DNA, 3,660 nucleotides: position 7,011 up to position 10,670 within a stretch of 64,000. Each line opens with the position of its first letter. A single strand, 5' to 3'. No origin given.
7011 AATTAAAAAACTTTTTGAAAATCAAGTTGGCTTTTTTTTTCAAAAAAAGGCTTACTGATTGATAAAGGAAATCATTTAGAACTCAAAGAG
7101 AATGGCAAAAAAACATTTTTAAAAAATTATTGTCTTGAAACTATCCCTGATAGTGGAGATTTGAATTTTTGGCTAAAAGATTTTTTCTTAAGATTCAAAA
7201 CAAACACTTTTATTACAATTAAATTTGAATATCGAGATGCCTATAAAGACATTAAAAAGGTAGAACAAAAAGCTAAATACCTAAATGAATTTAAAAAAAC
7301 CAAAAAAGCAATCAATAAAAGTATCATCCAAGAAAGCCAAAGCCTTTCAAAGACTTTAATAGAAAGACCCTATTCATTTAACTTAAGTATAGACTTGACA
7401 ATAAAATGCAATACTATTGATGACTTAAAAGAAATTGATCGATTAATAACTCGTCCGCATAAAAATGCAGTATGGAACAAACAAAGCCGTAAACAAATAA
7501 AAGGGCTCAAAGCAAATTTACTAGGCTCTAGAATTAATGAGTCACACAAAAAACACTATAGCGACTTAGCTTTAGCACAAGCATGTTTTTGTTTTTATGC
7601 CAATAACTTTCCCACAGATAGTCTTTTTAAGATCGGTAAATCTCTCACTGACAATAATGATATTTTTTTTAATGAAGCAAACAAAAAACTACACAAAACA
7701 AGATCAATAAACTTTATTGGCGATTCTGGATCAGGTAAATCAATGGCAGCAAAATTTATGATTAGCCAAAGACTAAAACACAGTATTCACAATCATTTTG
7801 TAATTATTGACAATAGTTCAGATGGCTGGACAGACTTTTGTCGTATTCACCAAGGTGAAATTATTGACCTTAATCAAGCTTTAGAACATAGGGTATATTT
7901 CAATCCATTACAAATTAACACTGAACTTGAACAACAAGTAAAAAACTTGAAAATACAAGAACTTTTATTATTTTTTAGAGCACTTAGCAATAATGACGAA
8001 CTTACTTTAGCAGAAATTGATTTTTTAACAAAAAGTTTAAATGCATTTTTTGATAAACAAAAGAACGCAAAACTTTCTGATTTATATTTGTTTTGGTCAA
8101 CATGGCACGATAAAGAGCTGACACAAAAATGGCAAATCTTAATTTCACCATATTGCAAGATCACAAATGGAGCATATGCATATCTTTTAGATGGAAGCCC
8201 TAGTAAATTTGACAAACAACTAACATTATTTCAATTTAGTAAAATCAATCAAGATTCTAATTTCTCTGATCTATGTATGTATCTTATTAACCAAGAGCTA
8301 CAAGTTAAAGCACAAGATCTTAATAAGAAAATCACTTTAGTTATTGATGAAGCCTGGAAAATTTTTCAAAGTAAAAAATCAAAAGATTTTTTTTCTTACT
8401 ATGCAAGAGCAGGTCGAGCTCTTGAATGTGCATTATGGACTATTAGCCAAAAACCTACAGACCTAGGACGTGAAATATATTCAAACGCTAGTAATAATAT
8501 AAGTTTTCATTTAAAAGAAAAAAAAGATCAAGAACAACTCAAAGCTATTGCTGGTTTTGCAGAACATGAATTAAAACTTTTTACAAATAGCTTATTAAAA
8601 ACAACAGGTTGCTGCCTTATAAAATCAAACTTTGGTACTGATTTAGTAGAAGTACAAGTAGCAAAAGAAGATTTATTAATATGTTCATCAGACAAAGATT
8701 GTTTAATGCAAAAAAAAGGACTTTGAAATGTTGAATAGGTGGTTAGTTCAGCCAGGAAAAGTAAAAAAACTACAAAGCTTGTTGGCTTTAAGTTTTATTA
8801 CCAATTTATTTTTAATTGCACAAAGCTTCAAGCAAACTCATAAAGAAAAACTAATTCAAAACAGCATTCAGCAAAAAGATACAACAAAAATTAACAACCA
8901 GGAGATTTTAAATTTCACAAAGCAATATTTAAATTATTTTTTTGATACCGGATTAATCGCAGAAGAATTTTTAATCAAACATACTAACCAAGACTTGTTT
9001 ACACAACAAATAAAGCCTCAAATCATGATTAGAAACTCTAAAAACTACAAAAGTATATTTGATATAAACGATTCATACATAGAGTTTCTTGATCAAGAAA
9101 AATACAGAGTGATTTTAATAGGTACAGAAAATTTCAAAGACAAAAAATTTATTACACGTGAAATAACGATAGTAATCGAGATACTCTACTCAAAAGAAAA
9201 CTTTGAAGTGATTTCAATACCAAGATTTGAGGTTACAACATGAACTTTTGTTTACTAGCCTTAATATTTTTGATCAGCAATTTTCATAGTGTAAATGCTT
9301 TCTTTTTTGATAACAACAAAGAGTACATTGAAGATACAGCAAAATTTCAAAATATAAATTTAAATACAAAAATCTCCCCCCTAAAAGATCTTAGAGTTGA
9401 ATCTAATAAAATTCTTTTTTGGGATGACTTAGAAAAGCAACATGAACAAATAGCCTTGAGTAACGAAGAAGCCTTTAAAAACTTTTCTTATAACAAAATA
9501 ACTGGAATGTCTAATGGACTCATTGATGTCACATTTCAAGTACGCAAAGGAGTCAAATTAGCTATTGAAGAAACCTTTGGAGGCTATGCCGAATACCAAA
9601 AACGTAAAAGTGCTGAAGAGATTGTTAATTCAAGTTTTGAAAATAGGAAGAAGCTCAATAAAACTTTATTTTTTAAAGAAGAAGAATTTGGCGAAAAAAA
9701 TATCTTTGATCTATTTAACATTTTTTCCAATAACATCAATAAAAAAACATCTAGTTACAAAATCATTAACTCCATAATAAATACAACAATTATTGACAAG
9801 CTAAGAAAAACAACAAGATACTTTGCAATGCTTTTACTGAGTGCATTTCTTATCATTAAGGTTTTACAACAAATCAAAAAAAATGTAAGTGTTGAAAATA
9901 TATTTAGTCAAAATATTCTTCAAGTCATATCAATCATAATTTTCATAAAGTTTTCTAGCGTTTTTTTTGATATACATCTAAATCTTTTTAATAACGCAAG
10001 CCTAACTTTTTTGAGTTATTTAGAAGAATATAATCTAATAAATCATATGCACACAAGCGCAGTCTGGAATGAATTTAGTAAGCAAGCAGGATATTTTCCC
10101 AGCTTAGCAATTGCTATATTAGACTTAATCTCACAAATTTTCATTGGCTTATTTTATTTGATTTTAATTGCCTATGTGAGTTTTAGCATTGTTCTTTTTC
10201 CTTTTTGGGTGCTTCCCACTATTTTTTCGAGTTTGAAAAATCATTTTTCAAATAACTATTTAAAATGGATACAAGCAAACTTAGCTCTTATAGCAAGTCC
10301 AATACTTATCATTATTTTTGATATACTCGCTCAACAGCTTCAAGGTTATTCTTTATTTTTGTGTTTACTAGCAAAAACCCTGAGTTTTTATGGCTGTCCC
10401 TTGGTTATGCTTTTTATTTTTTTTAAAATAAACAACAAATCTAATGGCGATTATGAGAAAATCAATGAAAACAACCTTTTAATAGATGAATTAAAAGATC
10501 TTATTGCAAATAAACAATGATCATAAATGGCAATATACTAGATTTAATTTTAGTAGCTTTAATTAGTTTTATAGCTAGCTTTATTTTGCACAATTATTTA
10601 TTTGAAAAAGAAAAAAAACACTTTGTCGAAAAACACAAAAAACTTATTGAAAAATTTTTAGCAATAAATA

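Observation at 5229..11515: Orphan minimal type IV secretion-like operon without relaxase, coupling protein, VirB11 or outer-membrane core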

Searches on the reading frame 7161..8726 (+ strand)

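Call 5: search_protein_families(library=pfam, proteins=[window:7161-8726:+], max_evalue=1)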
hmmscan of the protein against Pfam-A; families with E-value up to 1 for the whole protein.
window:7161-8726:+ (521 aa): 9 families
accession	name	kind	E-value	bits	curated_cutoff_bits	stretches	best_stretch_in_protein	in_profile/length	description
PF19044.6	P-loop_TraG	-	1.3e-14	54.2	25.8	1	167-435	16-296/413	TraG P-loop domain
PF12846.13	AAA_10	-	2.6e-12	46.9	27.5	1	182-501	23-354/362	AAA-like domain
PF13401.12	AAA_22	-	2.7e-05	24.9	27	1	181-228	6-52/130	AAA domain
PF01935.23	DUF87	-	0.0017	19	23.2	1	181-296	24-123/220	Helicase HerA, central domain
PF20720.3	nSTAND3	-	0.0018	18.4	27.2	1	170-223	7-58/155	Novel STAND NTPase 3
PF00910.28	RNA_helicase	-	0.0062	17.5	21.5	1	185-230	3-49/105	RNA helicase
PF00005.33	ABC_tran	-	0.11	13.5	25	1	171-203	2-34/137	ABC transporter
PF00270.35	DEAD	-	0.12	12.5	26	0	175-211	9-46/167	DEAD/DEAH box helicase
PF24705.1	DUF7668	-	0.2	12.5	27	1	383-435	32-77/100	Domain of unknown function (DUF7668)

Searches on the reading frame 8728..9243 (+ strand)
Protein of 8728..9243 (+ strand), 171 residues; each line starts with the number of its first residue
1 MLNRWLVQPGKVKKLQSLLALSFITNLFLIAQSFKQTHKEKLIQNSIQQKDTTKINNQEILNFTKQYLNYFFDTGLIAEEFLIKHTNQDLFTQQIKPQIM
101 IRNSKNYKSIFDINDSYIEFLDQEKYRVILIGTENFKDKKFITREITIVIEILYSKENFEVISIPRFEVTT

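Call 5: search_protein_families(library=pfam, proteins=[window:8728-9243:+], max_evalue=1)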
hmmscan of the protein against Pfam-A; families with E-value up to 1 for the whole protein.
window:8728-9243:+ (171 aa): 1 family
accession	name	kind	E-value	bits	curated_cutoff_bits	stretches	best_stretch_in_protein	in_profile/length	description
PF09715.15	Plasmod_dom_1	-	0.029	15.1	23.9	1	22-55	1-34/66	Plasmodium protein of unknown function (Plasmod_dom_1)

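Call 13: search_protein_families(library=ncbifam, proteins=[window:8728-9243:+], max_evalue=1)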
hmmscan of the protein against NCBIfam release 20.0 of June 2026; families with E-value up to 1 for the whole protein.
window:8728-9243:+ (171 aa): 2 families
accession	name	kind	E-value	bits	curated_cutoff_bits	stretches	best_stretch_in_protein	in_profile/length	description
NF049893.1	spr0155_permease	equivalog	0.019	15.3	120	1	18-69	11-63/165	ABC transporter permease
NF042423.1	oxyalk_red_Shew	equivalog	0.043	12.9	580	1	50-100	126-174/331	2-alkyl-3-oxoalkanoate reductase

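Call 30: find_homologous_proteins(query=window:8728-9240:+, max_evalue=0.01)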
Query window:8728-9240:+ (171 aa): 2 proteins with E <= 0.01 among 60 candidates.
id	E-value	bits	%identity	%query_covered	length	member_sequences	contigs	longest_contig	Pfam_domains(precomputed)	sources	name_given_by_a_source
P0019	5.8e-102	356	100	100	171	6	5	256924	-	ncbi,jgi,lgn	jgi:hypothetical protein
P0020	3.9e-89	314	88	100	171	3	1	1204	-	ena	-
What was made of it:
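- Tried and rejected: Single-sequence search with D. It found only two near-identical proteins (call 30).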

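Call 41: search_solved_structures(query=A3, max_evalue=10)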
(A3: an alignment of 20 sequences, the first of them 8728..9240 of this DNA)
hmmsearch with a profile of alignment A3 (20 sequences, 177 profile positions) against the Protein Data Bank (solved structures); distinct sequences matched with E-value up to 10: 3.
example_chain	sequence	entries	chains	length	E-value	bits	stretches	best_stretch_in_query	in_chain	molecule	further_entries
4ec6_A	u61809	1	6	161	0.14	15.2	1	42-89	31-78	Putative uncharacterized protein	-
8wec_A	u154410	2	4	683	0.41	13.6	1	5-62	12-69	MDIS1-interacting receptor like kinase 2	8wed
8web_A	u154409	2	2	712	0.43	13.6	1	5-62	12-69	MDIS1-interacting receptor like kinase 2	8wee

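Call 51: search_protein_representatives(protein=window:8728-9240:+)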
Query: 171 residues. Proteins with E-value up to 0.001 (for the whole library): 29; up to 1e-10: 24; up to 1e-30: 2. The best 29 are listed.
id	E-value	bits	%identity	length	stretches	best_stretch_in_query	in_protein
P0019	1.9e-102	355.9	100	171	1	1-171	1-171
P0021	6.3e-33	130.1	42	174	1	2-169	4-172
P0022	9.8e-25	103.5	40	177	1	3-171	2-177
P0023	2.5e-19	86.0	40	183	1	4-169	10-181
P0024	3.8e-19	85.4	41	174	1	8-169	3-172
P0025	4.2e-19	85.2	36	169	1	3-168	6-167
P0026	1.3e-15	73.9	35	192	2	35-169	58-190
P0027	1.7e-15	73.6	33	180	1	3-169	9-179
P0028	8.5e-15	71.3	34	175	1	4-170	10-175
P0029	3.2e-14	69.4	33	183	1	3-169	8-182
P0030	3.5e-14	69.3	30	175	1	4-169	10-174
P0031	8.0e-14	68.1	35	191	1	2-168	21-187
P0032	1.8e-13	67.0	32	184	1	3-168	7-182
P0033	2.0e-13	66.8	32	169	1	8-169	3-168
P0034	2.8e-13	66.3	33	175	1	4-169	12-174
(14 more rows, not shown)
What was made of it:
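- Tried and rejected: Homologues came instead from the representative-library search (call 51).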

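Call 63: predict_structure(alignment_id=A6)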
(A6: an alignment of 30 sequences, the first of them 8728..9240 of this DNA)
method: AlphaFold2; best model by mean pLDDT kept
length: 171 residues; sequences in the alignment: 30
mean_pLDDT: 88.4   pTM: 0.67
mean pLDDT of the five models: 88.4, 88.3, 88.0, 85.1, 84.4
residues with pLDDT >= 90: 124; 70-90: 27; 50-70: 11; < 50: 9
segments of 3 or more residues with pLDDT < 50: 44-52
pLDDT, mean of each block of 10 residues (from residue 1): 78 94 97 70 47 74 97 94 98 96 92 96 95 95 95 93 93 78
secondary structure, 60 per line:
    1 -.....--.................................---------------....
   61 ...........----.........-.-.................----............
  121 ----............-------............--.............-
elements in order: H2-6 H9-41 H57-71 H76-84 H88-104 E109-120 E125-136 E144-155 E158-170
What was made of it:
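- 8728..9243 (+): Gene D, 171 aa. VirB8-like: one N-terminal membrane helix, a linker, then an NTF2-like domain (three helices and a four-stranded sheet). AlphaFold2 model pLDDT 88 (call 63).
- On Type IV secretion system (VirB4-based machine): Model pLDDT 88 (call 63).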

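Call 66: fold_search(model_id=the predicted structure, library=pdb)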
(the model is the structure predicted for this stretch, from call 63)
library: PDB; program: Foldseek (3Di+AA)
matches with E <= 10: 920; with E <= 0.001: 3
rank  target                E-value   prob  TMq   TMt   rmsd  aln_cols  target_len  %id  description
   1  5cnl_B                4.2e-04  1.00  0.52  0.62   3.7       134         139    8  Crystal structure of an IcmL-like type IV secretion system protein (lpg0120) from Legionella pneumophila subsp. pneumo (released 2015-08-05)
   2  5cnl_A                7.0e-04  1.00  0.54  0.65   3.2       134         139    9  Crystal structure of an IcmL-like type IV secretion system protein (lpg0120) from Legionella pneumophila subsp. pneumo (released 2015-08-05)
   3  7sjy_B                8.8e-04  1.00  0.49  0.29   3.8       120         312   11  Crystal structure of Clostridium thermocellum RsgI9 S1C-NTF2 bi-domain (released 2022-03-02)
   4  5d9r                  1.4e-03  1.00  0.46  0.56   4.6       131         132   11  Crystal structure of a conserved domain in the intermembrane space region of the plastid division protein ARC6 (released 2015-11-11)
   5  7sjy_A                1.7e-03  1.00  0.51  0.30   3.5       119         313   10  Crystal structure of Clostridium thermocellum RsgI9 S1C-NTF2 bi-domain (released 2022-03-02)
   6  5had                  1.8e-03  1.00  0.46  0.56   4.7       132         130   11  Crystal structure of intermembrane space region of chloroplast protein ARC6 (released 2017-01-18)
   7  6h5o_B                2.3e-03  1.00  0.38  0.12   6.3       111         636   16  Crystal structure of PBP2a from MRSA in complex with piperacillin at active site. (released 2019-08-14)
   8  5m18_A                2.6e-03  1.00  0.37  0.12   6.7       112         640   16  Crystal structure of PBP2a from MRSA in the presence of Cefepime ligand (released 2017-02-08)
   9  4bl2_A                2.9e-03  1.00  0.36  0.12   6.8       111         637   17  Crystal structure of PBP2a clinical mutant E150K from MRSA (released 2014-05-21)
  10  4bl3_B                3.8e-03  1.00  0.36  0.12   6.8       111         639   17  Crystal structure of PBP2a clinical mutant N146K from MRSA (released 2014-05-21)
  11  6iqt_A                4.5e-03  1.00  0.53  0.65   3.8       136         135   10  Crystal Structure of CagV, a VirB8 homolog of T4SS from Helicobacter pylori Strain 26695 (released 2019-11-13)
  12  1idp_A                4.5e-03  1.00  0.45  0.51   5.9       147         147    8  Crystal structure of scytalone dehydratase F162A mutant in the unligated state (released 2003-04-08)
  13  6h5o_A                4.5e-03  1.00  0.38  0.12   6.3       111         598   16  Crystal structure of PBP2a from MRSA in complex with piperacillin at active site. (released 2019-08-14)
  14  2ux0_F                5.3e-03  1.00  0.44  0.55   5.0       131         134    8  Structure of the oligomerisation domain of calcium-calmodulin dependent protein kinase II gamma (released 2007-04-10)
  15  6q9n_A                5.3e-03  1.00  0.36  0.12   6.7       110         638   16  Crystal structure of PBP2a from MRSA in complex with piperacillin and quinazolinone (released 2019-11-27)
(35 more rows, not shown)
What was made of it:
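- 8728..9243 (+): CagV, PrgL and Rickettsia VirB8 also match, among generic NTF2 folds (call 66).
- On Type IV secretion system (VirB4-based machine): Best structural matches are IcmL-like, CagV, PrgL and Rickettsia VirB8, although generic NTF2 folds score similarly (call 66).
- Closest known: Gram-positive minimal T4SS translocon, for example pCF10 PrgH. Same: PrgL also appears among D's structural matches (call 66).
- D has the VirB8 fold (call 66).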

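Call 72: list_cluster_members(proteins=[P0019, P0006, P0011, P0009, P0015])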
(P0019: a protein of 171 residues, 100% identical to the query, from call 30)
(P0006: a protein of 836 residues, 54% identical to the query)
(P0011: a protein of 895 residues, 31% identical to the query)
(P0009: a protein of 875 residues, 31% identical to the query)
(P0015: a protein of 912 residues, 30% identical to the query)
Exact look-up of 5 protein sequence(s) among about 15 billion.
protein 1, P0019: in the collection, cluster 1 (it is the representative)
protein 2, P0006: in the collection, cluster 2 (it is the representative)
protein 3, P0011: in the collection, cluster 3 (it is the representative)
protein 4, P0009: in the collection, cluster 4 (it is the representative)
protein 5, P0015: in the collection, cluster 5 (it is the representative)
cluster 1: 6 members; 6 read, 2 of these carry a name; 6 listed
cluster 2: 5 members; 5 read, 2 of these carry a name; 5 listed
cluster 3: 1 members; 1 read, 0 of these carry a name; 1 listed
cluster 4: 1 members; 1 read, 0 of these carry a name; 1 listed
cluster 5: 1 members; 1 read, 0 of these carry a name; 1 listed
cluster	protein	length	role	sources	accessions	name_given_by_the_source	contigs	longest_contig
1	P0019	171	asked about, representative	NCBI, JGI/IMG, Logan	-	hypothetical protein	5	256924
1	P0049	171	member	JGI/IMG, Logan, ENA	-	hypothetical protein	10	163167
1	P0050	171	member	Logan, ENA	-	-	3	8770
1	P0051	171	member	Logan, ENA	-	-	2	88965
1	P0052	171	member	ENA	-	-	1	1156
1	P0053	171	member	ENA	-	-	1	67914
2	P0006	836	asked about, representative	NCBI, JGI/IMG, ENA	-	ABC-type dipeptide/oligopeptide/nickel transport system ATPase component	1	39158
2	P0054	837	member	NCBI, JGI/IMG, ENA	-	ABC-type dipeptide/oligopeptide/nickel transport system ATPase component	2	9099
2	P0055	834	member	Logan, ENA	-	-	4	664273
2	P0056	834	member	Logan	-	-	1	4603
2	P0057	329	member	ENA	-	-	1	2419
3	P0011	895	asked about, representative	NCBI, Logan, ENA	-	-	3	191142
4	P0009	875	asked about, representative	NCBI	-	-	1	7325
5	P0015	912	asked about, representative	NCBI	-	-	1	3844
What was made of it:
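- Tried and rejected: It gave no organism names (call 72).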

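Call 73: find_encoding_contigs(protein=P0019, flank=4000, max_places=10)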
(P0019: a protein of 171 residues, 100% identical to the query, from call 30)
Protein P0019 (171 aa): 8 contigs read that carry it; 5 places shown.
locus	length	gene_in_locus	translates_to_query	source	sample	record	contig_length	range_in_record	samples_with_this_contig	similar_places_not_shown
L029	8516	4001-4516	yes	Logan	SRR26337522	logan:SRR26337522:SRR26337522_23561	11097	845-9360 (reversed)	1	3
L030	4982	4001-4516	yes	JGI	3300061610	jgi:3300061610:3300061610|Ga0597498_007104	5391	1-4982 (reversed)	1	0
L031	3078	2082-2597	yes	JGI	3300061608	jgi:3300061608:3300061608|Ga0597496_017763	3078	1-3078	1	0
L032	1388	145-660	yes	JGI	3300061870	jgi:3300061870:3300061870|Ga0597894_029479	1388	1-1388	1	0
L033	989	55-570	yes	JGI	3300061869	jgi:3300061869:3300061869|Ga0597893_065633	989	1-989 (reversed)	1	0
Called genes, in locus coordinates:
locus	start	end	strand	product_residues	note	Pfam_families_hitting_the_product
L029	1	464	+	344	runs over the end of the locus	PF13685:Fe-ADH_2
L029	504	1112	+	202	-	-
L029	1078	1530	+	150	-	-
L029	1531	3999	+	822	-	PF19044:P-loop_TraG, PF12846:AAA_10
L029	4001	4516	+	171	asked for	-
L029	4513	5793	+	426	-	-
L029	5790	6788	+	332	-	PF02518:HATPase_c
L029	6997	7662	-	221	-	PF02224:Cytidylate_kin, PF13189:Cytidylate_kin2, PF13238:AAA_18 (faint)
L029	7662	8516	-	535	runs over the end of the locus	PF00682:HMGL-like, PF22617:HCS_D2, PF08502:LeuA_dimer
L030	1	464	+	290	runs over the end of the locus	?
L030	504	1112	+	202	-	-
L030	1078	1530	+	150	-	-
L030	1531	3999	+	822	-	PF19044:P-loop_TraG, PF12846:AAA_10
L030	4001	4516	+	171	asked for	-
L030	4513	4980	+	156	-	?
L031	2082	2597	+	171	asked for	-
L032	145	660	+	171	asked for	-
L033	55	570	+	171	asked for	-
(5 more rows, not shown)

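Call 78: search_protein_families(library=padloc, proteins=[window:8728-9243:+], max_evalue=0.01)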
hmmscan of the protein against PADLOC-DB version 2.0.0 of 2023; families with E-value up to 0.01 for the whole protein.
window:8728-9243:+ (171 aa): 0 families

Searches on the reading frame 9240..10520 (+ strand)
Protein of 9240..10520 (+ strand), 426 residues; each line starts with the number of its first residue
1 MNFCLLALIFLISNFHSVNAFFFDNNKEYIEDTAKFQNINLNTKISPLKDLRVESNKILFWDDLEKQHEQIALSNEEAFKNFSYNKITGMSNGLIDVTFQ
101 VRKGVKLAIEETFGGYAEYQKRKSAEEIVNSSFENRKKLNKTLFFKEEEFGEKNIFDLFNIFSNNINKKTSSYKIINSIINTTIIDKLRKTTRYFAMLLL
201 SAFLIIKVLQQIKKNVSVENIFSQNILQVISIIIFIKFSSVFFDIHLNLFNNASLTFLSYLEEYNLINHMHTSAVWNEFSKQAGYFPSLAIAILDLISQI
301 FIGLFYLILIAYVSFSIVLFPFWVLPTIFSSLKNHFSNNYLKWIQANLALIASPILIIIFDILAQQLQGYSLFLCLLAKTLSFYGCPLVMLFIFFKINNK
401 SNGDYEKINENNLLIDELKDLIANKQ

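Call 5: search_protein_families(library=pfam, proteins=[window:9240-10520:+], max_evalue=1)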
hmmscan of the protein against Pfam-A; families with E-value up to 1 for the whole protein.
window:9240-10520:+ (426 aa): 0 families

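Call 13: search_protein_families(library=ncbifam, proteins=[window:9240-10520:+], max_evalue=1)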
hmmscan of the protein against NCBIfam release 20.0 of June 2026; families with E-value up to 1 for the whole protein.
window:9240-10520:+ (426 aa): 1 family
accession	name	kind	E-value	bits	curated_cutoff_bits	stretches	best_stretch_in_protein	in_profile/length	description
NF007973.0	PRK10697.1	equivalog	0.29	11.1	136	1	291-321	37-66/119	envelope stress response membrane protein PspC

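Call 45: search_solved_structures(query=A4, max_evalue=10)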
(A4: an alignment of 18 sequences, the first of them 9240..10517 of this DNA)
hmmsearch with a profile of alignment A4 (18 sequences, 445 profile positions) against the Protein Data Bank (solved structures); distinct sequences matched with E-value up to 10: 1.
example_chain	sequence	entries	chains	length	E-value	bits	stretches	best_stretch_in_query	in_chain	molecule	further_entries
9l0d_A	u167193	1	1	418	1.4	10.9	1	346-433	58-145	Vacuolar fusion protein MON1 homolog A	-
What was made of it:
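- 9240..10520 (+): Gene E, 426 aa. Signal peptide, a conserved periplasmic domain of about 170 aa (motif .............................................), then five or six membrane helices. Candidate VirB6-like channel subunit. No PDB sequence hit (call 45).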

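Call 78: search_protein_families(library=padloc, proteins=[window:9240-10520:+], max_evalue=0.01)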
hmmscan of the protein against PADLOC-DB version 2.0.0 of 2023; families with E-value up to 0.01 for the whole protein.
window:9240-10520:+ (426 aa): 0 families

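Call 84: search_protein_families(library=pfam, alignment_id=A4, max_evalue=10)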
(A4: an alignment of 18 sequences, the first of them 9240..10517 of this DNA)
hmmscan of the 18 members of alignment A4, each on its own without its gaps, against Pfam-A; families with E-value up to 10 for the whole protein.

A. member 1, window:9240-10517:+ (426 aa): 0 families

B. families by the number of members that match (of 18 scanned): 15 families
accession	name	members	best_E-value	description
PF04610.19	TrbL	1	0.055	TrbL/VirB6 plasmid conjugal transfer protein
PF06156.18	YabA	1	0.065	Initiation control protein YabA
PF12485.14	SPIDER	1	0.092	SLy Proteins Associated Disordered Region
PF02025.20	IL5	1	0.12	Interleukin 5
PF24074.1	DUF7366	1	0.13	Domain of unknown function (DUF7366)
PF23542.1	DUF1512_C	1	0.15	Domain of unknown function (DUF1512) C-terminal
PF15941.10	FidL_like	1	0.16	FidL-like putative membrane protein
PF06273.16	eIF-4B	1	0.25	Plant specific eukaryotic initiation factor 4B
PF24564.1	DUF7605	1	0.47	Domain of unknown function (DUF7605)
PF07889.17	DUF1664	1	0.51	Protein of unknown function (DUF1664)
PF18217.7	Zap1_zf2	1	0.69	Zap1 zinc finger 2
PF04831.18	POPDC1-3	1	1.6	POPDC1-3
PF24423.1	OVT1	1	1.9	Major antigen, helical domain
PF03275.19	GLF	1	2.1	UDP-galactopyranose mutase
PF06770.17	Arif-1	1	4.6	Actin-rearrangement-inducing factor (Arif-1)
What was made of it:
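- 9240..10520 (+): TrbL/VirB6 is the top Pfam family among 18 orthologues, but in one member only, E 0.055 (call 84).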
